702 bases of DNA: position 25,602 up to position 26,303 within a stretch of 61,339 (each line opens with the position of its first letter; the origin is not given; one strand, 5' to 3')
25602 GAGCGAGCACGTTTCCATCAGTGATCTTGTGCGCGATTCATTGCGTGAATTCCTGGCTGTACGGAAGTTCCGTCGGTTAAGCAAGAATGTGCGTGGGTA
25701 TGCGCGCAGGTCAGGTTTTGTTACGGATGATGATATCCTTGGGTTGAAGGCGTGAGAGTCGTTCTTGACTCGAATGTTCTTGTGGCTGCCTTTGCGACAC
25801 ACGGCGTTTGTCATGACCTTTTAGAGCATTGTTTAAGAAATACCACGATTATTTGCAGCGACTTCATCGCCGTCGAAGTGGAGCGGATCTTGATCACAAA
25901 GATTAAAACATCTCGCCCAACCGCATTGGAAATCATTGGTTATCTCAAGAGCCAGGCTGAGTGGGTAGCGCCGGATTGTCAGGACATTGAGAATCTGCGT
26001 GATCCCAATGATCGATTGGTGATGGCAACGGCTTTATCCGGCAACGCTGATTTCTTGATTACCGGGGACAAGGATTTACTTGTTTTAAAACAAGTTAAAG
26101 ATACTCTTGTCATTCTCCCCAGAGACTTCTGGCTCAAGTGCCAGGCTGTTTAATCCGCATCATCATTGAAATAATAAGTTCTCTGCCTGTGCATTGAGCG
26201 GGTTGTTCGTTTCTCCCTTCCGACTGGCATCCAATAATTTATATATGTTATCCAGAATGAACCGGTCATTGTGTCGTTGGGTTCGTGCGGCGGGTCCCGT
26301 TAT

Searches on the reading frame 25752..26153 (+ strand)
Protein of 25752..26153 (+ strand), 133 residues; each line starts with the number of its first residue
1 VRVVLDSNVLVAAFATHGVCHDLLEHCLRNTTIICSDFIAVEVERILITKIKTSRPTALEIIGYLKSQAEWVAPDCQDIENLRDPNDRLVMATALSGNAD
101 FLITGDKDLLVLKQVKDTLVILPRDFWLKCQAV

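Call 23: search_protein_families(library=pfam, proteins=[window:25752-26153:+])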
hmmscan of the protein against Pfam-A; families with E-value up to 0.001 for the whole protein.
window:25752-26153:+ (133 aa): 2 families
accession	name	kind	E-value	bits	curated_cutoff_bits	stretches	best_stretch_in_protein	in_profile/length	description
PF13470.12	PIN_3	-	7e-14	53.1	27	1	2-108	1-115/115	PIN domain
PF01850.27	PIN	-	1.1e-07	32.9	23.6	1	3-109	1-114/120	PIN domain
